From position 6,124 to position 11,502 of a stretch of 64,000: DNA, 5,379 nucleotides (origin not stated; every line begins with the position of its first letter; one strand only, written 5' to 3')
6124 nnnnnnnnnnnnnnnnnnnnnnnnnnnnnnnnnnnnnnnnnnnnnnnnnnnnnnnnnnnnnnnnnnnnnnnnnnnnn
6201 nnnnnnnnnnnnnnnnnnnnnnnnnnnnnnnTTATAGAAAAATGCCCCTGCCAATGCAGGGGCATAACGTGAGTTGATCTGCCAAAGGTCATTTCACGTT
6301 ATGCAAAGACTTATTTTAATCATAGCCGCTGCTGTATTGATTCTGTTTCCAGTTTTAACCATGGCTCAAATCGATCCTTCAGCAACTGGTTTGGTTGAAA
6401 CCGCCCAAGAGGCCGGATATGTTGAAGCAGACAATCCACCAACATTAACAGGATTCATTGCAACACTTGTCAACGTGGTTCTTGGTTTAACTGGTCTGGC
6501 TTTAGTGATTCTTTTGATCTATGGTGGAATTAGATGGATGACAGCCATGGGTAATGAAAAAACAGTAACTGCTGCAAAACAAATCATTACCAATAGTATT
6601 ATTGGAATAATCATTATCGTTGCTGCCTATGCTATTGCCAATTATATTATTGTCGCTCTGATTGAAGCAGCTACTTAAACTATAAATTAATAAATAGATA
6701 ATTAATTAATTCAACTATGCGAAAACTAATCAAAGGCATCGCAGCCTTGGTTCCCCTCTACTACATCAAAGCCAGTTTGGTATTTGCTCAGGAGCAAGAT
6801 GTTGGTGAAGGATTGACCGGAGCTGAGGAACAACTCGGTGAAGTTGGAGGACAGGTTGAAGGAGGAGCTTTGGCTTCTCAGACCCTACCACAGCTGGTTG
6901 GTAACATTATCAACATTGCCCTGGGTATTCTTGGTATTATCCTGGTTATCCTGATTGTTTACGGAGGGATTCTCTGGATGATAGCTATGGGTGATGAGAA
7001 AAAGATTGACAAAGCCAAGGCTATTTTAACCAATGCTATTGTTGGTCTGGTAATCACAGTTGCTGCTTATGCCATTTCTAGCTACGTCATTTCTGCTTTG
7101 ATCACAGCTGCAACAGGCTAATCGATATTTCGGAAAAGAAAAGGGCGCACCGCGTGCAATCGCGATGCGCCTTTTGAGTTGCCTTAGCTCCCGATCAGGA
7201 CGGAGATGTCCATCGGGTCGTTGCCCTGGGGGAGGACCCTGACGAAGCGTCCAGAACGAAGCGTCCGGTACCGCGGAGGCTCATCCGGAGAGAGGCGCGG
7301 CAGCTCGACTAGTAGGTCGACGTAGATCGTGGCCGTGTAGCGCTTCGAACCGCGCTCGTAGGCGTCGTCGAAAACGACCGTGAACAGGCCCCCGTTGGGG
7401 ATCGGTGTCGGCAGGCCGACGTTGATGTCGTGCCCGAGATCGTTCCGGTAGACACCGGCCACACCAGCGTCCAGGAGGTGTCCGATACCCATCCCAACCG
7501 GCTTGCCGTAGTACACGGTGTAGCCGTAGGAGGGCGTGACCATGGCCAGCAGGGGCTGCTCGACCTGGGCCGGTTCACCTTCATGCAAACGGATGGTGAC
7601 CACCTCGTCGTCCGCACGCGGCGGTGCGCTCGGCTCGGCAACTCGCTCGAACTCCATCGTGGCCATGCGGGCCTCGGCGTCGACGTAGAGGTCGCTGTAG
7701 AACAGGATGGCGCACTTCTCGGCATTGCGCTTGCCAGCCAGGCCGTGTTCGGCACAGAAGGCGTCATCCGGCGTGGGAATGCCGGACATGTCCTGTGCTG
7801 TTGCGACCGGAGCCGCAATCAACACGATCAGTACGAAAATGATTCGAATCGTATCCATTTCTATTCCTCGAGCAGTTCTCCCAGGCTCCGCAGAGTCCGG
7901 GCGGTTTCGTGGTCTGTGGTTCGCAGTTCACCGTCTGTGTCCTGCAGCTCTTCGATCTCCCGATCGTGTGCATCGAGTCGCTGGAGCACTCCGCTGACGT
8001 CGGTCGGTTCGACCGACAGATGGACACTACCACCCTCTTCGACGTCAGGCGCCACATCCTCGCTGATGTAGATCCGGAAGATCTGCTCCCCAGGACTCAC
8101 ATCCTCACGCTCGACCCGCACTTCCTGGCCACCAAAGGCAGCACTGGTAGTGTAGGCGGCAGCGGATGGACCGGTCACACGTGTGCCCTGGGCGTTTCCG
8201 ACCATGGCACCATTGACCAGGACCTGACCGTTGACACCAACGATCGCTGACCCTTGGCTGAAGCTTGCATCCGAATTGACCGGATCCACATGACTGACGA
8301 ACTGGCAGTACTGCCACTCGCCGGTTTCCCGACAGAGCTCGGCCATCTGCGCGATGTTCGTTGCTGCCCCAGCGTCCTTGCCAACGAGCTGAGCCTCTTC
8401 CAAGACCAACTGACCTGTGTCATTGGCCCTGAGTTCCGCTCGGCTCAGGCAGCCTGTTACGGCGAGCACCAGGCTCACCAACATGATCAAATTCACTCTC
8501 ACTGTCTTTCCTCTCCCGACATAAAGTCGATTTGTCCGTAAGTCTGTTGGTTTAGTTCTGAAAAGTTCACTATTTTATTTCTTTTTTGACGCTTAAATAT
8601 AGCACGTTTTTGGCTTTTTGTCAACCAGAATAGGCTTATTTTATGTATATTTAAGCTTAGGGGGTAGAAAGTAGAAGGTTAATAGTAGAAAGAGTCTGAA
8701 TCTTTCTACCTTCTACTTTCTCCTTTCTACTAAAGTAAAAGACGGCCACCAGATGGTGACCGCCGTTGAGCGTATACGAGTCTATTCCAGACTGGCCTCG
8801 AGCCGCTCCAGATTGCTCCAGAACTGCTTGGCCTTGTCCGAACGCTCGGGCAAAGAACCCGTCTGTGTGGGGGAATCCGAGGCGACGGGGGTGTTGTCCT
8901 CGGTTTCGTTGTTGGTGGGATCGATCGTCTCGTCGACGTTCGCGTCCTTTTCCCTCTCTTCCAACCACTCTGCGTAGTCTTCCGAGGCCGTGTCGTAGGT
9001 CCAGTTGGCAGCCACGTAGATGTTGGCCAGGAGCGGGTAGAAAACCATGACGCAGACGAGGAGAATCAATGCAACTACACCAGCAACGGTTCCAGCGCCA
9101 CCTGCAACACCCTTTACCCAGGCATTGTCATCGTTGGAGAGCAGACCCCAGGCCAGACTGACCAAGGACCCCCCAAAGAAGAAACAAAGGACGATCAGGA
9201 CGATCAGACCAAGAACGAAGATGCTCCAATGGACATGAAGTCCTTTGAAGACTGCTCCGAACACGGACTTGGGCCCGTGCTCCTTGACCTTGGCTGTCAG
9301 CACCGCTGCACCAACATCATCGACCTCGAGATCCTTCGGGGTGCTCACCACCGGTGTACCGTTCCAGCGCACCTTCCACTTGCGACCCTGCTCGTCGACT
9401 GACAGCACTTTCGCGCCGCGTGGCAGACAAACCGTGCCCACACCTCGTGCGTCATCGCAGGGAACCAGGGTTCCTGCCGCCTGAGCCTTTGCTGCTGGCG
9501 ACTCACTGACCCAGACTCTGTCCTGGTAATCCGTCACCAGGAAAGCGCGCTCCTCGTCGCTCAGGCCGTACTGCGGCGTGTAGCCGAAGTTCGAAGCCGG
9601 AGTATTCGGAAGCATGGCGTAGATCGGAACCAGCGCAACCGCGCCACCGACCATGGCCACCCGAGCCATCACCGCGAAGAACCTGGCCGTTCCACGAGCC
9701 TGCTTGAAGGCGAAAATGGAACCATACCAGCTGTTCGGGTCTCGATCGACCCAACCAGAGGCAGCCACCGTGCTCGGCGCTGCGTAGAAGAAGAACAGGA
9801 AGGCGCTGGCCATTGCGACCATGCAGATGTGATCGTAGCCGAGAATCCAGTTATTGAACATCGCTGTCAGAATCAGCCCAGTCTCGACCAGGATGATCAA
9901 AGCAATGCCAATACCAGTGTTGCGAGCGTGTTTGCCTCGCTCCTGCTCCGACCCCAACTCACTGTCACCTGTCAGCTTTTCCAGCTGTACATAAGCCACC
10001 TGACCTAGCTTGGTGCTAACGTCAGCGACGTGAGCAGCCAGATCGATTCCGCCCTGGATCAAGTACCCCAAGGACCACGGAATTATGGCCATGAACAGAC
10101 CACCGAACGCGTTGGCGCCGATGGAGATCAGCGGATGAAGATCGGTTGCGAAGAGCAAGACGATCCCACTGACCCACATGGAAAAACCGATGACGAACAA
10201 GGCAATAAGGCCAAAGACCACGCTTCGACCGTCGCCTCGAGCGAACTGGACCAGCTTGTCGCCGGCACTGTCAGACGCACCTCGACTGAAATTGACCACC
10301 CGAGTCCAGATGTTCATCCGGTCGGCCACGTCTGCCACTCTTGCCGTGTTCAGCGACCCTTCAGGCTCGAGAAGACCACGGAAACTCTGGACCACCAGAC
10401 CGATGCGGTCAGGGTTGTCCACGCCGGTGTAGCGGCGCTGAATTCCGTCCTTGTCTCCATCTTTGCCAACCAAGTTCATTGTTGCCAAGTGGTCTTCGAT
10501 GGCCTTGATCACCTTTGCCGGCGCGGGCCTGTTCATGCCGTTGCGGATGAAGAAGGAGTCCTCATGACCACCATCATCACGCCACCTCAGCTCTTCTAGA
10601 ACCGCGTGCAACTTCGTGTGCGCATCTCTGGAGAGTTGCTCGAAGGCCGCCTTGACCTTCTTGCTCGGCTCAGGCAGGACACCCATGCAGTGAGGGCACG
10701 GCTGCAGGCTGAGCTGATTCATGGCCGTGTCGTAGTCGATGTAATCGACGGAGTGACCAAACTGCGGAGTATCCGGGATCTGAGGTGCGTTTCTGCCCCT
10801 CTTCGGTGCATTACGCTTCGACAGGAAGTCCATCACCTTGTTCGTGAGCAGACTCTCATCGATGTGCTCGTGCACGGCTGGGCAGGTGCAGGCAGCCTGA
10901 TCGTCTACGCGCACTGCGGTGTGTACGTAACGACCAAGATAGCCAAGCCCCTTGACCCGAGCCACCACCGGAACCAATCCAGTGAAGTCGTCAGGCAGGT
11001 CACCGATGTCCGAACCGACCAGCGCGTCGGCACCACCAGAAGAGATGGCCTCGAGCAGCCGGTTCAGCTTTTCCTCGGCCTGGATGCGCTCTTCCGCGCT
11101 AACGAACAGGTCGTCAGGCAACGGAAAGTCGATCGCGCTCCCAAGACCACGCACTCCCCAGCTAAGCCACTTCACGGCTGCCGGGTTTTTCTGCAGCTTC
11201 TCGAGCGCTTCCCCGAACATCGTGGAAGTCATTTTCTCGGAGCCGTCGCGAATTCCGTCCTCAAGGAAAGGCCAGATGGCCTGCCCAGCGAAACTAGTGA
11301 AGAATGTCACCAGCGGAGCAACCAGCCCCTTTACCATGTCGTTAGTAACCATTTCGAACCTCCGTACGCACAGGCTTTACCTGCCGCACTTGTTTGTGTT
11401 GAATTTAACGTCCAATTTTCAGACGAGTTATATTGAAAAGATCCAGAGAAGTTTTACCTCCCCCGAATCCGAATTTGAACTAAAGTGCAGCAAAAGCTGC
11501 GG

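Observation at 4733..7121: Tandem array of five TrbC/VirB2-like pilin paralogs, first one with Cys-rich C-terminal module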

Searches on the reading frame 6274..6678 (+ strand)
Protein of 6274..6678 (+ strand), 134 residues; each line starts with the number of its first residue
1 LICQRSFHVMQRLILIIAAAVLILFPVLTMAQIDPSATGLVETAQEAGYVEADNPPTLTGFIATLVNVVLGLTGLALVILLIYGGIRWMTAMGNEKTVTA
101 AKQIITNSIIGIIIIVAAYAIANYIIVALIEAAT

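Call 3: search_protein_families(library=pfam, proteins=[window:6274-6678:+], max_evalue=0.1)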
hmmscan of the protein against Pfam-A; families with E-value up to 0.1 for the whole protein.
window:6274-6678:+ (134 aa): 2 families
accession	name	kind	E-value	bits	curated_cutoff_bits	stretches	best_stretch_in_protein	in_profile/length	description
PF18895.5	T4SS_pilin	-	2.7e-10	40.6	26.6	1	57-125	4-71/71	Type IV secretion system pilin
PF04290.18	DctQ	-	0.049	14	28.3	1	64-133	63-130/132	Tripartite ATP-independent periplasmic transporters, DctQ component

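Call 4: search_protein_families(library=ncbifam, proteins=[window:6274-6678:+], max_evalue=0.1)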
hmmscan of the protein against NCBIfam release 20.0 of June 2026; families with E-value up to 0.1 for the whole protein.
window:6274-6678:+ (134 aa): 1 family
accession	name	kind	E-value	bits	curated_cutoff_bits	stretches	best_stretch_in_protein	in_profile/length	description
NF045849.1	ICE_MMCAP2_0565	equivalog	1.1e-05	25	40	1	58-127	9-78/80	Mbov_0395 family pilin-like conjugal transfer protein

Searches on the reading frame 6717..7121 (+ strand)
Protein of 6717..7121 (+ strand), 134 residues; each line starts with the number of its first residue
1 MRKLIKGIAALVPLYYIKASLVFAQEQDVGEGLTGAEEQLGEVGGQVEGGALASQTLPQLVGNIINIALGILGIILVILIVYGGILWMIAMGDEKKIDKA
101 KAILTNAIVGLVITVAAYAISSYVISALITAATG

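Call 3: search_protein_families(library=pfam, proteins=[window:6717-7121:+], max_evalue=0.1)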
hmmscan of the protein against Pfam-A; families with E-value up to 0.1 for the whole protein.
window:6717-7121:+ (134 aa): 2 families
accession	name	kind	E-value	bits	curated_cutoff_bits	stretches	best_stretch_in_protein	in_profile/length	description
PF18895.5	T4SS_pilin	-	4.2e-11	43.2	26.6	1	54-124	2-71/71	Type IV secretion system pilin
PF04290.18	DctQ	-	0.039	14.3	28.3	1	53-132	53-130/132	Tripartite ATP-independent periplasmic transporters, DctQ component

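Call 4: search_protein_families(library=ncbifam, proteins=[window:6717-7121:+], max_evalue=0.1)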
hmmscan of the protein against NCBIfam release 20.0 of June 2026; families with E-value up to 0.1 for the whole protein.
window:6717-7121:+ (134 aa): 3 families
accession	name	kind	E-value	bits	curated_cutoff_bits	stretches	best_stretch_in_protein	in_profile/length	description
NF045849.1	ICE_MMCAP2_0565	equivalog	2.5e-07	30.3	40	1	56-127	8-79/80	Mbov_0395 family pilin-like conjugal transfer protein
NF033740.0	MarP_fam_protase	equivalog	0.014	14.4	250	1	35-132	20-120/390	MarP family serine protease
NF002765.0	PRK02833.1-3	equivalog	0.099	12.7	145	0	55-99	9-53/136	phosphate-starvation-inducible protein PsiE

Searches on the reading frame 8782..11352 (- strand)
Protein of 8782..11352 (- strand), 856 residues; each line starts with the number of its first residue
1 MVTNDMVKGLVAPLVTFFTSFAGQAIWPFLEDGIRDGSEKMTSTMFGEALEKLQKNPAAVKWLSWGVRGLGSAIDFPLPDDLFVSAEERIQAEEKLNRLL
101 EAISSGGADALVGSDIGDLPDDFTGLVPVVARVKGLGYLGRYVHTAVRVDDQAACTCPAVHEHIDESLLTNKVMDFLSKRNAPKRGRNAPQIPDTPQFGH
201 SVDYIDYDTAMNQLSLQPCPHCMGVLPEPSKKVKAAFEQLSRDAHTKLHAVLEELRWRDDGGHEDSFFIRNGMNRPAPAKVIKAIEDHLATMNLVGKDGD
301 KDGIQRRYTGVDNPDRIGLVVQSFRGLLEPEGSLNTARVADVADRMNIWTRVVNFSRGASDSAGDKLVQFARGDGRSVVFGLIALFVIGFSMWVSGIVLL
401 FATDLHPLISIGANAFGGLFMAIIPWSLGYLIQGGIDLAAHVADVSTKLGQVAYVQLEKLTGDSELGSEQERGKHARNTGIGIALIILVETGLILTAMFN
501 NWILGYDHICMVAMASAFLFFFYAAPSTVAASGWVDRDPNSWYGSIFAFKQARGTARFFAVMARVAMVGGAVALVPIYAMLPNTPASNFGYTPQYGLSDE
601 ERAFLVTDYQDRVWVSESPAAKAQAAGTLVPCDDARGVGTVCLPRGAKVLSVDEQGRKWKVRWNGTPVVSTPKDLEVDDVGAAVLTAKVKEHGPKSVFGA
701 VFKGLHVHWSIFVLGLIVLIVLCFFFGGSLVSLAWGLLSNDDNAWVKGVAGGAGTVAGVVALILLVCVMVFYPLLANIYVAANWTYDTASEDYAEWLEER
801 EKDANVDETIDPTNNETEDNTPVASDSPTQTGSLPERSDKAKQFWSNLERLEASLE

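Call 3: search_protein_families(library=pfam, proteins=[window:8782-11352:-], max_evalue=0.1)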
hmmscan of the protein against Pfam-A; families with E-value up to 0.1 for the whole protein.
window:8782-11352:- (856 aa): 1 family
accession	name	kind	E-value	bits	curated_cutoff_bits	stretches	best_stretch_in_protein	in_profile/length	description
PF07264.17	EI24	-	0.024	15.2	32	1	711-797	14-98/199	Sulfate transporter CysZ/Etoposide-induced protein 2.4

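Call 44: find_homologous_proteins(query=window:8782-11352:-)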
Query window:8782-11352:- (856 aa): 1 proteins with E <= 0.001 among 8000 candidates.
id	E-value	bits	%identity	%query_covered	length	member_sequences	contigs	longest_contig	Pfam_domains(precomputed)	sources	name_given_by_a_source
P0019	0.0e+0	1103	59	100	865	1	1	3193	-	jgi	jgi:hypothetical protein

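Call 69: search_solved_structures(query=A6, max_evalue=10)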
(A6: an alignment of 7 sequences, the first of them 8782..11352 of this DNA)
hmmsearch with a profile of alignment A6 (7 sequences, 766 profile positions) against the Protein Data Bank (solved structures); distinct sequences matched with E-value up to 10: 6.
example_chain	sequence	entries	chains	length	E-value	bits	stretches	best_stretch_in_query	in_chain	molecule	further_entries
7eeb_C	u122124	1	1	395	0.0021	19.8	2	458-583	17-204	Cation channel sperm-associated protein 3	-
2zdp_A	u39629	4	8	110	0.43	12.2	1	317-384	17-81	Heme-degrading monooxygenase isdI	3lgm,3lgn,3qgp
1sqe_A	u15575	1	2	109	0.43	12.2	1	317-384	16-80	hypothetical protein PG130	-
9ubw_C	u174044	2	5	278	0.58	11.8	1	527-584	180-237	Cation channel sperm-associated protein 3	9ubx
5dv5_A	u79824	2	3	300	1.2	10.7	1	118-216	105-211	GntR family transcriptional regulator | Fatty acid metabolism regulator protein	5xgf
4fnh_A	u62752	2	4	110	2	10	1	317-380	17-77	Heme-degrading monooxygenase isdI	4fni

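Call 81: predict_structure(alignment_id=A5)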
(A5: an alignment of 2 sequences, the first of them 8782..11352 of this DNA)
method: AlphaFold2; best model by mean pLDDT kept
length: 856 residues; sequences in the alignment: 2
mean_pLDDT: 34.9   pTM: 0.23
mean pLDDT of the five models: 34.9, 32.6, 31.3, 30.9, 30.1
residues with pLDDT >= 90: 0; 70-90: 0; 50-70: 29; < 50: 827
segments of 3 or more residues with pLDDT < 50: 1-82, 99-832, 854-856
pLDDT, mean of each block of 10 residues (from residue 1): 27 33 35 32 39 40 33 37 51 51 36 28 26 27 27 29 31 31 28 26 29 31 32 33 36 37 32 33 40 35 34 32 33 29 29 31 33 35 41 38 32 35 37 37 36 37 41 37 39 39 34 39 38 36 38 35 36 32 27 26 26 30 36 37 39 33 37 30 26 29 34 42 43 41 40 43 44 36 28 35 35 30 30 52 56 47
secondary structure, 60 per line:
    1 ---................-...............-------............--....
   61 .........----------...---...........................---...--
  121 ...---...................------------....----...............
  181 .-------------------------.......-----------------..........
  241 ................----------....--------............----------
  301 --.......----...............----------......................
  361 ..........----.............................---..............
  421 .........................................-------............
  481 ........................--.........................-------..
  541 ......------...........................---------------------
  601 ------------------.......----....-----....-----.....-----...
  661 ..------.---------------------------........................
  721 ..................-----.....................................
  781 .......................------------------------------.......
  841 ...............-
elements in order (helices of 4 or more, strands of 3 or more residues): H4-19 H21-35 H43-54 H57-69 H86-112 H127-145 H158-161 H166-181 H207-213 H231-256 H267-270 H279-290 H303-309 H314-328 H339-370 H375-403 H407-461 H469-504 H507-531 H539-546 H553-579 H619-625 E630-633 E639-642 E648-652 E658-662 H697-738 H744-803 H834-855

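Call 91: search_protein_families(library=ncbifam, proteins=[window:8782-11352:-], max_evalue=0.001)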
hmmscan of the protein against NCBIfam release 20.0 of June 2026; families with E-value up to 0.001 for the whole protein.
window:8782-11352:- (856 aa): 0 families

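Call 92: search_dna_similar(query=window:8782-11352:-, collection=phages, mode=protein, max_evalue=0.001, max_rows=8)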
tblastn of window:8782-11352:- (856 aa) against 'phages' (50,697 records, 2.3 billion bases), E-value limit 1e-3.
No match.

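Call 94: search_protein_families(library=padloc, proteins=[window:8782-11352:-], max_evalue=0.01)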
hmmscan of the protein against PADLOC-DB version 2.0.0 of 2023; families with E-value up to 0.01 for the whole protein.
window:8782-11352:- (856 aa): 0 families
